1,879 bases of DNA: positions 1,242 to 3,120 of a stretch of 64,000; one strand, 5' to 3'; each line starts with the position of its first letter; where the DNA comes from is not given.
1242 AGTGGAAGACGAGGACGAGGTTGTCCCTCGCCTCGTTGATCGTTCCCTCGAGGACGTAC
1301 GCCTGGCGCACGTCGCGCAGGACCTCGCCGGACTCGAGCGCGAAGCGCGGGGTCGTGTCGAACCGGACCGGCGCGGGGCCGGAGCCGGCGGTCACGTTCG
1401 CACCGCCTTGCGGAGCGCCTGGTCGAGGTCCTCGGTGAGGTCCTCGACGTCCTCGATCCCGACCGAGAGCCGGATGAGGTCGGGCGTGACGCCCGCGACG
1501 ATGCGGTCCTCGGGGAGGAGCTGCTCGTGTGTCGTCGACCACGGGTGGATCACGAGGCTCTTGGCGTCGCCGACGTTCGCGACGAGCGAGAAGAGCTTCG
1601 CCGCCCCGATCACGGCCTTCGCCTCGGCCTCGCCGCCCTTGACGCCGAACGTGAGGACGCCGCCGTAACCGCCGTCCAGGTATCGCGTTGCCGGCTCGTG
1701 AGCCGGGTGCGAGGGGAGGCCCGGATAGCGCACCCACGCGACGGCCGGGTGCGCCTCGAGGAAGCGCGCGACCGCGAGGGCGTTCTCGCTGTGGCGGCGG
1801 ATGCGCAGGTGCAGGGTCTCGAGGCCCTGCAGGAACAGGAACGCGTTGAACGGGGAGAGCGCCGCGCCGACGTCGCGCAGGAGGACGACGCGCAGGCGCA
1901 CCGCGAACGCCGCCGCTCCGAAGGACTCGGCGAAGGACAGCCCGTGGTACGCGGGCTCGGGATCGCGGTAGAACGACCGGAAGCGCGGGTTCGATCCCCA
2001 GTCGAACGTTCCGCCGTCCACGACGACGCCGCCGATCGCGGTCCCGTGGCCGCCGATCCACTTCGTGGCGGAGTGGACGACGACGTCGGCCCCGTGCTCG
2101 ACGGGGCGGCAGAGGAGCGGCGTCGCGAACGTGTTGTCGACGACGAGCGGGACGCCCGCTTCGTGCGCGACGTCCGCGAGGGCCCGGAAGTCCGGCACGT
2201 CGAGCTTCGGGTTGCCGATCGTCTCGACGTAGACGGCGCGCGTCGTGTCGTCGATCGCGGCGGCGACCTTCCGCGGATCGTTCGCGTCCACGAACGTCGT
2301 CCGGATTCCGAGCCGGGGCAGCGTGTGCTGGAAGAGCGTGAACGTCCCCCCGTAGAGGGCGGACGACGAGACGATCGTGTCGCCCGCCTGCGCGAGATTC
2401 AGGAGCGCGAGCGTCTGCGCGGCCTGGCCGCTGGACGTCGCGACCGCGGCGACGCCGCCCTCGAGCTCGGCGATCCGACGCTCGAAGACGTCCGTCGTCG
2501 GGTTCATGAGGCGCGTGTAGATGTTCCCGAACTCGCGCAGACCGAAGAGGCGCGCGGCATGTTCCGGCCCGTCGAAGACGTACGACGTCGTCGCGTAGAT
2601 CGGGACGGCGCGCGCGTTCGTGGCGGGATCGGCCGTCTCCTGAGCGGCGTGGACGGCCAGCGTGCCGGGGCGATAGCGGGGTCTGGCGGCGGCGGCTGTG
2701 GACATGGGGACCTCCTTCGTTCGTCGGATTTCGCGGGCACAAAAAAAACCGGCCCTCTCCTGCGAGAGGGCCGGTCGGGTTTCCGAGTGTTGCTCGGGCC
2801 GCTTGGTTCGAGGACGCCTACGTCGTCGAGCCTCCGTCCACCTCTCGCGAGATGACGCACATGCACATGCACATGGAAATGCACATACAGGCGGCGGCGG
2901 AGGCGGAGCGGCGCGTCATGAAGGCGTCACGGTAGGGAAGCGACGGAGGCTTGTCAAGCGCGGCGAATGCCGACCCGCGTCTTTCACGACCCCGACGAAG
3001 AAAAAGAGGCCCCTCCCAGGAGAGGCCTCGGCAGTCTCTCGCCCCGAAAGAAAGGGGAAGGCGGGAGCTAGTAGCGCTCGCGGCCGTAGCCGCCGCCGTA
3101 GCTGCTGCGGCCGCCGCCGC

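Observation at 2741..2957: Met/Cys-codon leader ORF plus in-leader terminator upstream of metY-metX: candidate ribosome-mediated attenuator for sulfur amino acids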

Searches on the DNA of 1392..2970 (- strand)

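Call 12: search_rna_families(sources=[L001, L002, L003, L004, L005, L006, L007, L008, L009, L010, L011, L012, L013, L014, L016, L017, L018, L022, L024, L038], threshold=gathering)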
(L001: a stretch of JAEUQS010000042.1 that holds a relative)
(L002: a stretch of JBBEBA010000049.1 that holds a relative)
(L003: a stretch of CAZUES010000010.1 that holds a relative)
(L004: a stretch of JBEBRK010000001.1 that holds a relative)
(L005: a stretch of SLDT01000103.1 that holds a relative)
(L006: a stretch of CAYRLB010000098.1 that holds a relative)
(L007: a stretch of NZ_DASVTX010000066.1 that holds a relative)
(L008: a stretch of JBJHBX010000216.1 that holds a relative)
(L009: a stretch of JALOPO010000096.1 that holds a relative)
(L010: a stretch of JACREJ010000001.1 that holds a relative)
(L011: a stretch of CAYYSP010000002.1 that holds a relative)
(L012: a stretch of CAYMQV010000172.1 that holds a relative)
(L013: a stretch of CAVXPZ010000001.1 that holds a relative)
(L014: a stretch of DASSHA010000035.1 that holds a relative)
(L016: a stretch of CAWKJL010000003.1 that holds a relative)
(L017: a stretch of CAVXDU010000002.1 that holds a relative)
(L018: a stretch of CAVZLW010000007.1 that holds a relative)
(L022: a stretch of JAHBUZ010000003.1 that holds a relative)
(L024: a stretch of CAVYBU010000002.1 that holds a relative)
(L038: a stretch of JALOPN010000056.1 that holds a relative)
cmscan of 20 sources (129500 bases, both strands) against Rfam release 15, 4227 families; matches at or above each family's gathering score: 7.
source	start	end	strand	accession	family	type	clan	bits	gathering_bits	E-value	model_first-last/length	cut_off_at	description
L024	6357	6428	+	RF00005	tRNA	Gene; tRNA;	CL00001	67.5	29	3e-12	1-71/71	no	tRNA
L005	80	154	+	RF00521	SAM_alpha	Cis-reg; riboswitch;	-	53.2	36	8.1e-09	1-79/79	no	Alpha-proteobacteria SAM riboswitch aptamer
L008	2389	2463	+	RF00521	SAM_alpha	Cis-reg; riboswitch;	-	52.7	36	1.1e-08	1-79/79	no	Alpha-proteobacteria SAM riboswitch aptamer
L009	2650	2725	+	RF00521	SAM_alpha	Cis-reg; riboswitch;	-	42.9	36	5e-06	1-79/79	no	Alpha-proteobacteria SAM riboswitch aptamer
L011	2869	2940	+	RF00521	SAM_alpha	Cis-reg; riboswitch;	-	39.9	36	3.3e-05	1-79/79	no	Alpha-proteobacteria SAM riboswitch aptamer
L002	2701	2772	+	RF00521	SAM_alpha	Cis-reg; riboswitch;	-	36.9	36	0.00022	1-79/79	no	Alpha-proteobacteria SAM riboswitch aptamer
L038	2809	2884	+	RF00521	SAM_alpha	Cis-reg; riboswitch;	-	36.1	36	0.00035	1-79/79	no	Alpha-proteobacteria SAM riboswitch aptamer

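Call 73: search_rna_families(source=window, start=2690, end=2970, threshold=evalue, max_evalue=10)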
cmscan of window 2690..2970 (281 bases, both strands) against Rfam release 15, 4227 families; matches with E-value up to 10: 8.
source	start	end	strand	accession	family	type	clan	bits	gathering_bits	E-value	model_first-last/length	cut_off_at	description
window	2748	2775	+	RF03366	mir-3122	Gene; miRNA;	-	19.9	92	0.3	1-73/73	no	mir-3122 microRNA precursor family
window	2690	2781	+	RF02618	SSRC34_2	Gene; sRNA;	-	15.3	48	5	32-125/125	5'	Streptococcus sRNA 34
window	2832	2908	-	RF03853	mir-2013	Gene; miRNA;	-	14.4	70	3.5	1-83/83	no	mir-2013 microRNA precursor family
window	2737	2792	-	RF02051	STnc450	Gene; sRNA;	-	13.4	37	2.8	1-57/57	no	Enterobacterial sRNA STnc450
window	2747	2783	-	RF01670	P17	Gene; sRNA;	-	12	45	0.61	245-282/282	no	Pseudomonas sRNA P17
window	2690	2780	+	RF02867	ncS011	Gene; sRNA;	-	10.8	48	1.4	110-207/207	5'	Burkholderia sRNA 11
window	2690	2714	-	RF01973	H19_2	Gene; lncRNA;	-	9.3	50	6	1-27/69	3'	H19 conserved region 2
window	2815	2970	+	RF02142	HOXA11-AS1_6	Gene; lncRNA;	-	8.4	50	9.8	1-153/179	3'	HOXA11 antisense RNA 1 conserved region 6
